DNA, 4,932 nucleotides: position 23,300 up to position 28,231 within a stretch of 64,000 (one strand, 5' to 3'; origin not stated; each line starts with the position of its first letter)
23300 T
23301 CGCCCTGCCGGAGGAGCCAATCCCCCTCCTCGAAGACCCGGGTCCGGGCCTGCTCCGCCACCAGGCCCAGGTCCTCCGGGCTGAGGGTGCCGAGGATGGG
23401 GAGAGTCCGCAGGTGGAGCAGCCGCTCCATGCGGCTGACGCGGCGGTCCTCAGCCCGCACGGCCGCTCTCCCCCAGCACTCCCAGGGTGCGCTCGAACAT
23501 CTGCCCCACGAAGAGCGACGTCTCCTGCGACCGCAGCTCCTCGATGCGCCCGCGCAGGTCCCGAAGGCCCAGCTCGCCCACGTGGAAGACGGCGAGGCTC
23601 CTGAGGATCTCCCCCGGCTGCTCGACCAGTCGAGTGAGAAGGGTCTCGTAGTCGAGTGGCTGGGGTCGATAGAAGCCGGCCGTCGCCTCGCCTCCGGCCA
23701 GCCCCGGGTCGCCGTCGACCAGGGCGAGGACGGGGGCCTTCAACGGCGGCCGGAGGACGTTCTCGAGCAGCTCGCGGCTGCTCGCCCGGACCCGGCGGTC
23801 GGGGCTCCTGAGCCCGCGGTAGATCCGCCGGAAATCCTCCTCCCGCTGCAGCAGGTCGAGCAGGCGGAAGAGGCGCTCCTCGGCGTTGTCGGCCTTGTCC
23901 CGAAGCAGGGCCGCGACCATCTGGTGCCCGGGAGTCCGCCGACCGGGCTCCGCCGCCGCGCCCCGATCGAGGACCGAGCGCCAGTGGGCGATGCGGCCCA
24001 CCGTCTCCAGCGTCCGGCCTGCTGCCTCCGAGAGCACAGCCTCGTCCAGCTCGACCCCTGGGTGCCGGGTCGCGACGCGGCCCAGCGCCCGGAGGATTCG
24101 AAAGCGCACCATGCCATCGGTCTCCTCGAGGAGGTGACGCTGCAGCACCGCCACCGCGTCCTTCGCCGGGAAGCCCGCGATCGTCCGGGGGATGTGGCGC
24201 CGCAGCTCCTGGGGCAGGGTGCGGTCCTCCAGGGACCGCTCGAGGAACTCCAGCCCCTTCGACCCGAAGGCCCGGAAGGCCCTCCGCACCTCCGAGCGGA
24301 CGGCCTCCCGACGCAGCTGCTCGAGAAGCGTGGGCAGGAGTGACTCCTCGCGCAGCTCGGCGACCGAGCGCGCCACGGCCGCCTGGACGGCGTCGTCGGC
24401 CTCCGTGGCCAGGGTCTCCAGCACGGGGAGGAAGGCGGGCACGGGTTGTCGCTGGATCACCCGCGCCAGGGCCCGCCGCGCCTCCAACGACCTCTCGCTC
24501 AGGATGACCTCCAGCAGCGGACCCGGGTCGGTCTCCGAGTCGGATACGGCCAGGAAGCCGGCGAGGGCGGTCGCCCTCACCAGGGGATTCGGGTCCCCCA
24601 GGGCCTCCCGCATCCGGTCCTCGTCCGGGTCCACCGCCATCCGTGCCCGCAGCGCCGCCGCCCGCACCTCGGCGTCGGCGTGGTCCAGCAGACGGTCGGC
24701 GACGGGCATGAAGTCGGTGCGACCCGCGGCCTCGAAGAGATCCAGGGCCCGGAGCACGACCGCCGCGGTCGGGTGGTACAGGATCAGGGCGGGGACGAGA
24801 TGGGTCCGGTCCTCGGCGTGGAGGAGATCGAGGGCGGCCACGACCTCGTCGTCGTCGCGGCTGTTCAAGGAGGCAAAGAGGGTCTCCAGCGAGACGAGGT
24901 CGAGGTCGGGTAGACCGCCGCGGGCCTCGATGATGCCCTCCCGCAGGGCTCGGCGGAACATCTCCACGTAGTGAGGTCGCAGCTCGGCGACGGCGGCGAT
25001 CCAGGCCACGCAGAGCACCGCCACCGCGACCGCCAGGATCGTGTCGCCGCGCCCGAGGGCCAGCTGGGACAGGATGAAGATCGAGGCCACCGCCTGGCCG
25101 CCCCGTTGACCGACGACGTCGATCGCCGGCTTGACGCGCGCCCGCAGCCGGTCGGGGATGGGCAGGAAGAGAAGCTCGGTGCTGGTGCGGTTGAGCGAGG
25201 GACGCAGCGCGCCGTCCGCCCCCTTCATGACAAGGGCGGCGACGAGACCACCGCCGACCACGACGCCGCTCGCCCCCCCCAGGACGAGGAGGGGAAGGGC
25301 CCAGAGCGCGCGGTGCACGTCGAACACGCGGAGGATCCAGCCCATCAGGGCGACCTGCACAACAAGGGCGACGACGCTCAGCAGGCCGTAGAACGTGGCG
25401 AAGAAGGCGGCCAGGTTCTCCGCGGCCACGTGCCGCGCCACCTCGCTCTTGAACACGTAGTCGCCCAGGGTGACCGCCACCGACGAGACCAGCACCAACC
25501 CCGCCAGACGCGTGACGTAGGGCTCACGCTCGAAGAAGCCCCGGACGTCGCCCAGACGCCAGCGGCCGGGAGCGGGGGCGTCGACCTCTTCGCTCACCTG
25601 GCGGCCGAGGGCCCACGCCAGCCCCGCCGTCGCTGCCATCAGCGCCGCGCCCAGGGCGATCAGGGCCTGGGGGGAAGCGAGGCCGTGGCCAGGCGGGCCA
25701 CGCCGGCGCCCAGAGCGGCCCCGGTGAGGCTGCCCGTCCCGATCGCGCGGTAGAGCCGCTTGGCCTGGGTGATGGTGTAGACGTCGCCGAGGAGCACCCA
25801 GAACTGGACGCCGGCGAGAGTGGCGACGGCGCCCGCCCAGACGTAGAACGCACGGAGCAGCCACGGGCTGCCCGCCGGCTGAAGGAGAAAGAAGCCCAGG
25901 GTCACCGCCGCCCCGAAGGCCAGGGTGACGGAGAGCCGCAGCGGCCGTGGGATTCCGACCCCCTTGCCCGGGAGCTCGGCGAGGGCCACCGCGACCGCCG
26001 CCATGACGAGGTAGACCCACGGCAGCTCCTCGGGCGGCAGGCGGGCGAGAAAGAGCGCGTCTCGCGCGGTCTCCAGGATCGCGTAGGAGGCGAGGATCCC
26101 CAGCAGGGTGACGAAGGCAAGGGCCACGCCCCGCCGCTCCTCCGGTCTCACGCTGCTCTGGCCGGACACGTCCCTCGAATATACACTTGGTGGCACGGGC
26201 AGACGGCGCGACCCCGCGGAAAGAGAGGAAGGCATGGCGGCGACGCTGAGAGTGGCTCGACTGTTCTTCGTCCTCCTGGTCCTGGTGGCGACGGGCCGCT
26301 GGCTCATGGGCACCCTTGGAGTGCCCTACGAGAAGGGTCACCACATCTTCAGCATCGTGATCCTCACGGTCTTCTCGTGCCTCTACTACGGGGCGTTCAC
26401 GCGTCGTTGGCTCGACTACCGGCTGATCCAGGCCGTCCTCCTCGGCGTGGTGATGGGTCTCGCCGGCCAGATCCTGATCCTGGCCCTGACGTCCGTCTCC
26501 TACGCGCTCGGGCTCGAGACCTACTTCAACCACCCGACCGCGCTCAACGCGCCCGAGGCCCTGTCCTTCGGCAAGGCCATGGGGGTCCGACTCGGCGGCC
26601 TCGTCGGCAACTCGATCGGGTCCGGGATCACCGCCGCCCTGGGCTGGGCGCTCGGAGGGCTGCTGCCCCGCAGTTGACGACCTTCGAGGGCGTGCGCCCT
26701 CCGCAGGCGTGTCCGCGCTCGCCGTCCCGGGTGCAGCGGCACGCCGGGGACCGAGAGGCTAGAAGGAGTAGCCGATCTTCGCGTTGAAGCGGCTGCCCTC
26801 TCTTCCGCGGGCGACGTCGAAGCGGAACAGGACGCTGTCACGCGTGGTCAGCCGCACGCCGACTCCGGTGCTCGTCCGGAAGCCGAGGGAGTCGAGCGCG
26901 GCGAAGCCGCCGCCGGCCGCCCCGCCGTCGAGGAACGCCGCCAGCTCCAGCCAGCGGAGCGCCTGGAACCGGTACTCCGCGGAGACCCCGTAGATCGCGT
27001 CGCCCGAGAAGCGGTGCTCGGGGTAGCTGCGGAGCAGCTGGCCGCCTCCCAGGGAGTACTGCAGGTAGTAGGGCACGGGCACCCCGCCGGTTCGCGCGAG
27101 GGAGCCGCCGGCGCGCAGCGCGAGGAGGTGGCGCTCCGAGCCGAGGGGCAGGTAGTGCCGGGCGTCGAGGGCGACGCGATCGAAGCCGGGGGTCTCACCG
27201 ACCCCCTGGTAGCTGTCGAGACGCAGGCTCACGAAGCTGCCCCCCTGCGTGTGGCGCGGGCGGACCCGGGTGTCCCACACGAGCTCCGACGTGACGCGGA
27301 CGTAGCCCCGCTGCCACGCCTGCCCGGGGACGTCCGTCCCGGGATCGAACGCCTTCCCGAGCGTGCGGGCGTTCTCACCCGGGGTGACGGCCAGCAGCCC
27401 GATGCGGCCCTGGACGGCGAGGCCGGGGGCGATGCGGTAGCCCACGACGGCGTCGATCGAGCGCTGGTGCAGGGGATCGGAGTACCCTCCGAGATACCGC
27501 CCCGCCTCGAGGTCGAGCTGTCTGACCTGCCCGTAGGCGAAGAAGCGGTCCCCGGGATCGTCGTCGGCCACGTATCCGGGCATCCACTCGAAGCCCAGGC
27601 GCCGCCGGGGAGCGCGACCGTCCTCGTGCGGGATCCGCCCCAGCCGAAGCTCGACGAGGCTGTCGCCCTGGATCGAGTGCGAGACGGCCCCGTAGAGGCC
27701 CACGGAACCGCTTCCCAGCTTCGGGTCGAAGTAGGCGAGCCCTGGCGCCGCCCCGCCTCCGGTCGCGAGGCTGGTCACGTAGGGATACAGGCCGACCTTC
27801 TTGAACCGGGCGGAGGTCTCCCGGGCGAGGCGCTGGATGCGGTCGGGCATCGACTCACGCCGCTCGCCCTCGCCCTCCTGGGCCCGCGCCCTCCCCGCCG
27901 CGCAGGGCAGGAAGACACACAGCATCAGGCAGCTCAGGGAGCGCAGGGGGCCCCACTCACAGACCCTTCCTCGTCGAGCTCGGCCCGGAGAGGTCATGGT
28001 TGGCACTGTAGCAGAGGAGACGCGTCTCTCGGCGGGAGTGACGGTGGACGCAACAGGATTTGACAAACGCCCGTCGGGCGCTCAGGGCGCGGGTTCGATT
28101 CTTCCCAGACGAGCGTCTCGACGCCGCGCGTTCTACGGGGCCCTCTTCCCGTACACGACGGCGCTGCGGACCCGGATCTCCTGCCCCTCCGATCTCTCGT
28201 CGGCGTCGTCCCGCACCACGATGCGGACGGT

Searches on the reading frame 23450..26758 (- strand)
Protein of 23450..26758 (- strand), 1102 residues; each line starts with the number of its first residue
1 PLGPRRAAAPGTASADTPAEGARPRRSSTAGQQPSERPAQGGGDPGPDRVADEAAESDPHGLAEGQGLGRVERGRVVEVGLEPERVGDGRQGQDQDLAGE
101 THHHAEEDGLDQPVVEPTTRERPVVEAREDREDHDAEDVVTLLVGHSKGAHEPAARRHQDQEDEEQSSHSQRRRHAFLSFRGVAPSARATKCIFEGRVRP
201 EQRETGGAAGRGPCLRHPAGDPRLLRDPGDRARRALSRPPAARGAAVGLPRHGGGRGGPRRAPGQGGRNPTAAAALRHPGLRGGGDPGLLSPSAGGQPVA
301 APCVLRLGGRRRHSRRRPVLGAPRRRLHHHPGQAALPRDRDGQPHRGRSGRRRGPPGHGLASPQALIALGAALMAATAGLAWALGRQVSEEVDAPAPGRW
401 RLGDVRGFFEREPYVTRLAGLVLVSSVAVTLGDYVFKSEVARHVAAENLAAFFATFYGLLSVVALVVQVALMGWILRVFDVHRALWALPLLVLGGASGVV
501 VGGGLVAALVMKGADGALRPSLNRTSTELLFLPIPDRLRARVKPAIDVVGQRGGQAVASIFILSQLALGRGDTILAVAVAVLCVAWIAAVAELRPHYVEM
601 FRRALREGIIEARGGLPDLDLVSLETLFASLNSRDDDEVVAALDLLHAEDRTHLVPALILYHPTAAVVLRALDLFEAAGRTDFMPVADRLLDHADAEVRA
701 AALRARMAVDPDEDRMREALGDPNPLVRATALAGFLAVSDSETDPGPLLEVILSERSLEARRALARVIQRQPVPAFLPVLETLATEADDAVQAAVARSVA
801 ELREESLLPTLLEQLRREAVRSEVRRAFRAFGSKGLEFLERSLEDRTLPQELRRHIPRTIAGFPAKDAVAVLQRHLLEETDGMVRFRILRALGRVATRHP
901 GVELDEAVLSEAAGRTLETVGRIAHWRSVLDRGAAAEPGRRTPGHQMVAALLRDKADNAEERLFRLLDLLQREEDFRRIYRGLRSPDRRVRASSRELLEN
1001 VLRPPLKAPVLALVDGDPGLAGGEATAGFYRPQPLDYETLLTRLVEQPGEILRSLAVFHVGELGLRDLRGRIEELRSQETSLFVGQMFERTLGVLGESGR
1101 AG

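Call 45: search_protein_families(library=pfam, proteins=[window:23450-26758:-], max_evalue=0.00001)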
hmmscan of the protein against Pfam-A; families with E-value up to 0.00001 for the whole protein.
window:23450-26758:- (1102 aa): 2 families
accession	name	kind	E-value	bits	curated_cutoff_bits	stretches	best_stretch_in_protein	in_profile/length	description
PF13646.12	HEAT_2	-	6.5e-16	58.8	27.7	1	747-827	3-82/88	HEAT repeats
PF03219.20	TLC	-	1.8e-06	27.5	21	0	521-597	411-491/491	TLC ATP/ADP transporter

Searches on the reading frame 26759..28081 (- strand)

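Call 45: search_protein_families(library=pfam, proteins=[window:26759-28081:-], max_evalue=0.00001)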
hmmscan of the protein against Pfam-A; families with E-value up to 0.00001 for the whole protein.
window:26759-28081:- (440 aa): 1 family
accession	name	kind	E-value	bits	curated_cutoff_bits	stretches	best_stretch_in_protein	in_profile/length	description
PF01103.29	Omp85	-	3e-13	50.4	24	1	263-440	117-325/325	Omp85 superfamily domain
